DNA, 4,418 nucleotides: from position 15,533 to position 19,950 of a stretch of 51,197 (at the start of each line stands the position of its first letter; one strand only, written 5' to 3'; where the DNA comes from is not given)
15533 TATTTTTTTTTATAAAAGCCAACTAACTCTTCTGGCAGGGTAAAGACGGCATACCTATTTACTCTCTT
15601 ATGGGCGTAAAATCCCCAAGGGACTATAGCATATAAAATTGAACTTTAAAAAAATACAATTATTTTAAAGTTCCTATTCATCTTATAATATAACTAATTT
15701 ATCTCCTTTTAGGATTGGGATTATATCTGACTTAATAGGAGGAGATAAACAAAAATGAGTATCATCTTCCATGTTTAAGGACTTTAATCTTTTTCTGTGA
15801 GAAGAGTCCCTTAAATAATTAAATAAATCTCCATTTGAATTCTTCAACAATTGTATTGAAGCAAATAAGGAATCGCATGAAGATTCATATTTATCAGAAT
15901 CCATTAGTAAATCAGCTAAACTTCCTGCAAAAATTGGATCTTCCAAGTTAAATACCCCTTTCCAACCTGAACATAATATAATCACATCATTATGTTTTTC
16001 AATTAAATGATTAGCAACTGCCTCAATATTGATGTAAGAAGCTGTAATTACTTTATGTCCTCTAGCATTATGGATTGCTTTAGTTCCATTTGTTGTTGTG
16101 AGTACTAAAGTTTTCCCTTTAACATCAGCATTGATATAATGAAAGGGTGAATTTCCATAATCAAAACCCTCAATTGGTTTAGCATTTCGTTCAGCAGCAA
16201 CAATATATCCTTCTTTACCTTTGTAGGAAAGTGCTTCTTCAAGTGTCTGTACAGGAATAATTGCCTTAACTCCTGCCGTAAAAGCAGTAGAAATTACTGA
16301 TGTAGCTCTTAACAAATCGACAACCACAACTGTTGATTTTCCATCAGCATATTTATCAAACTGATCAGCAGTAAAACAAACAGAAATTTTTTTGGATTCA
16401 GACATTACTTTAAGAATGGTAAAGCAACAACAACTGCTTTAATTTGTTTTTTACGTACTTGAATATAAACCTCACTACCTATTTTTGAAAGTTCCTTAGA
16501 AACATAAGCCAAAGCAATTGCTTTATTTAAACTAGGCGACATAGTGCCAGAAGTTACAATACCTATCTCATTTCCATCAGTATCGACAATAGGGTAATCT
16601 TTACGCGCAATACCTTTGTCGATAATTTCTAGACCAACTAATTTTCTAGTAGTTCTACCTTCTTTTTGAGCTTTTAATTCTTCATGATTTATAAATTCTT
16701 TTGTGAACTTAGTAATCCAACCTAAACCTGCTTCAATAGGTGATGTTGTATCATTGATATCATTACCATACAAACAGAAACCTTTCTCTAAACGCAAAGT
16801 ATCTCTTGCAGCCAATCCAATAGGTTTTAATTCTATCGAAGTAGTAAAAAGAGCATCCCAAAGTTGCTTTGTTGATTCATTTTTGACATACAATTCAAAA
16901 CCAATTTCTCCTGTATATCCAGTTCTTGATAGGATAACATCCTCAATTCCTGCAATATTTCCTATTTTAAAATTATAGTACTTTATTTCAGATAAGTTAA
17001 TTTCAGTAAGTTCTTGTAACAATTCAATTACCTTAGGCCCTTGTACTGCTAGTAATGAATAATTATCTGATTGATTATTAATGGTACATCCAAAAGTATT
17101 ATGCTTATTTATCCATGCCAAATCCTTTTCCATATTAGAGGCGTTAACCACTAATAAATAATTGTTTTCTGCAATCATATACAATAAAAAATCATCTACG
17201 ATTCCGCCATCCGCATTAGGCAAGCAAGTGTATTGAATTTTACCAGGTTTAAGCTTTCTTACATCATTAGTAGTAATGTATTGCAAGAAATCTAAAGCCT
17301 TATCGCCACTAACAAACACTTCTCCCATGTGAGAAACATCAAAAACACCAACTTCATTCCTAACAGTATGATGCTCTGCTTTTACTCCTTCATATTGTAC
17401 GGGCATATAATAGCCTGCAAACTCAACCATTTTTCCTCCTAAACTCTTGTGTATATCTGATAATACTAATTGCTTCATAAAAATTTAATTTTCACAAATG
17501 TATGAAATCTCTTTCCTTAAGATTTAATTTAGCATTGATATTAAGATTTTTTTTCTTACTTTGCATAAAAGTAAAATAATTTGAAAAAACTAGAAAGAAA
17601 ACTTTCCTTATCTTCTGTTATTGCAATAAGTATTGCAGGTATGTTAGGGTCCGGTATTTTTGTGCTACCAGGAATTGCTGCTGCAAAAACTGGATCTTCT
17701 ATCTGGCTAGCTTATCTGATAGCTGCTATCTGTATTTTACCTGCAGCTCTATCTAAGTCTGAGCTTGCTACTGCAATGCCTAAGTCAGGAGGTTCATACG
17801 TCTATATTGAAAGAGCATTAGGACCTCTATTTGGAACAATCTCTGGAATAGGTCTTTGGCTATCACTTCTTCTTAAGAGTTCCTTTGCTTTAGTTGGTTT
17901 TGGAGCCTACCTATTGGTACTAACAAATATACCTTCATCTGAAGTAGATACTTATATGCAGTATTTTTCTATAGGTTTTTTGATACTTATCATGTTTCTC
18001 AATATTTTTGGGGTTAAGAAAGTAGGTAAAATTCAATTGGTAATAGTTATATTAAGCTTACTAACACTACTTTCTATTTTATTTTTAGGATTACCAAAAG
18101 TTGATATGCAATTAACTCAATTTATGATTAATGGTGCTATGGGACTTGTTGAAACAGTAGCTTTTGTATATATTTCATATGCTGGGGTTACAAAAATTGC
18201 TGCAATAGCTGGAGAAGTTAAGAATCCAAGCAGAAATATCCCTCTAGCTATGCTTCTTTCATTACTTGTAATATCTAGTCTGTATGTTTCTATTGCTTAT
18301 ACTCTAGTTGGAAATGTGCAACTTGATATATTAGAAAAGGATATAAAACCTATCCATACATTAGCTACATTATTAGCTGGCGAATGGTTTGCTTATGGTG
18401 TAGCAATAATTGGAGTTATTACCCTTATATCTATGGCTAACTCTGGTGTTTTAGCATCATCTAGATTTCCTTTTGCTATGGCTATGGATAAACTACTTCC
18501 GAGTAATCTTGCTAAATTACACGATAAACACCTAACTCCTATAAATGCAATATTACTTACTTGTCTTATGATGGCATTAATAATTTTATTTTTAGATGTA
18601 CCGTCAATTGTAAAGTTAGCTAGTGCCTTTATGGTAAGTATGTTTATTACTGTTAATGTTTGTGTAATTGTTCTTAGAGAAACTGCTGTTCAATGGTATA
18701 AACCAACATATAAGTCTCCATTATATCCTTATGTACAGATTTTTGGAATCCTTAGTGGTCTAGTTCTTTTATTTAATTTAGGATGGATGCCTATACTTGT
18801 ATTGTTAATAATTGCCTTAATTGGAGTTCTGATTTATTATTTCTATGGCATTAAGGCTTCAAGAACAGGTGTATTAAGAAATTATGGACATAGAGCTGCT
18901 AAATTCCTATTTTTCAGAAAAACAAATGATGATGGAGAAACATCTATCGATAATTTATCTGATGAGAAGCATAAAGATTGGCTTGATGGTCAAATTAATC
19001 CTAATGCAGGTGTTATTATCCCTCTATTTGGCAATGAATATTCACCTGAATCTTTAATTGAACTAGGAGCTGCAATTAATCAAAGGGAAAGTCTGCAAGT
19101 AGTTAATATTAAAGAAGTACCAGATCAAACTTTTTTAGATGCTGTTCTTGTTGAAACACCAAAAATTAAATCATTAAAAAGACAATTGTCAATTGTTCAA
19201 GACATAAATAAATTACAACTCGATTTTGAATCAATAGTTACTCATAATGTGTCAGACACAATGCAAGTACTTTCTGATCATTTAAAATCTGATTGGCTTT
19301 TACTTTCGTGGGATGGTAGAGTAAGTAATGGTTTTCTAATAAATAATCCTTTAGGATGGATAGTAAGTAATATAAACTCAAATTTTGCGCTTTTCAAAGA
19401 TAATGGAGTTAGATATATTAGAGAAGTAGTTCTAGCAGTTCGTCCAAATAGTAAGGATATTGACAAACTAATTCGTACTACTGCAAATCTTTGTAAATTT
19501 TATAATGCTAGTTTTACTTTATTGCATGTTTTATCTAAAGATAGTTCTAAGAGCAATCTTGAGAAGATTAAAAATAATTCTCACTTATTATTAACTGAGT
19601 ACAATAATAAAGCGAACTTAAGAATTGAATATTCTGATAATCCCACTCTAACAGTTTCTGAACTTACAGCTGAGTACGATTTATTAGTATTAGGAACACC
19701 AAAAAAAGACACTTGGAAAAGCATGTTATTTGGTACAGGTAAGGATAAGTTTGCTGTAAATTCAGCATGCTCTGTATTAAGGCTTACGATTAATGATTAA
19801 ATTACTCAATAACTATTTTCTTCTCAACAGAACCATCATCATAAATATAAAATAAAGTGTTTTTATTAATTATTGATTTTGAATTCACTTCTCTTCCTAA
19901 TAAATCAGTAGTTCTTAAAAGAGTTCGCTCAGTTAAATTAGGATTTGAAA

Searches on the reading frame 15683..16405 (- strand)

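Call 14: search_protein_families(library=pfam, proteins=[window:15683-16405:-], max_evalue=0.001)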
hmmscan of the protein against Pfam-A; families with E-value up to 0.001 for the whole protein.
window:15683-16405:- (240 aa): 1 family
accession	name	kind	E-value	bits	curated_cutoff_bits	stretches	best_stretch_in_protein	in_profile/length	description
PF04029.19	2-ph_phosp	-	8.8e-72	241.3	26.4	1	12-233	3-224/226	2-phosphosulpholactate phosphatase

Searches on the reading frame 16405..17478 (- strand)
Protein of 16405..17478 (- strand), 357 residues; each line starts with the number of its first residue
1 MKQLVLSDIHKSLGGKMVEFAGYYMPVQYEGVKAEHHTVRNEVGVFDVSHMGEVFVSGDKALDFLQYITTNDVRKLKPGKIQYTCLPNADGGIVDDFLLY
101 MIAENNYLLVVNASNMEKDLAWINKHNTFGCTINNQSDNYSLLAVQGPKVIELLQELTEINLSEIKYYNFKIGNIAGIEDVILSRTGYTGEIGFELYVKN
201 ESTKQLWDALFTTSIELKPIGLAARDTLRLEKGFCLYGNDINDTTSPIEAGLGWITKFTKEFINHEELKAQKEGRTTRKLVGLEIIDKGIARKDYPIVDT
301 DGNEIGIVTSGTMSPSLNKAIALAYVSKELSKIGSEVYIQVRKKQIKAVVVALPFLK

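Call 14: search_protein_families(library=pfam, proteins=[window:16405-17478:-], max_evalue=0.001)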
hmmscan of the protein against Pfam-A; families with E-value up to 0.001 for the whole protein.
window:16405-17478:- (357 aa): 2 families
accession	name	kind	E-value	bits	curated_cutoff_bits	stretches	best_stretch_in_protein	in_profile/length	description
PF01571.26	GCV_T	-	4.9e-94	314.8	25.6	1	6-254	1-254/255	Aminomethyltransferase folate-binding domain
PF08669.17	GCV_T_C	-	3.8e-25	88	25.9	1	278-357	1-80/80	Glycine cleavage T-protein C-terminal barrel domain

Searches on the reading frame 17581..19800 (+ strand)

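Call 14: search_protein_families(library=pfam, proteins=[window:17581-19800:+], max_evalue=0.001)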
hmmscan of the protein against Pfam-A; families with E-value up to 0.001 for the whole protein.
window:17581-19800:+ (739 aa): 3 families
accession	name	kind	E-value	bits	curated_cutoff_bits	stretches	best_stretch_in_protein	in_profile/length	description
PF13520.12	AA_permease_2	-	7.6e-52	177.1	27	1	8-400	1-404/427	Amino acid permease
PF00324.27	AA_permease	-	3.5e-42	145.1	24.6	1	13-407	2-427/470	Amino acid permease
PF13906.12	AA_permease_C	-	1.3e-05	25.7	27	1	377-427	1-51/51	C-terminus of AA_permease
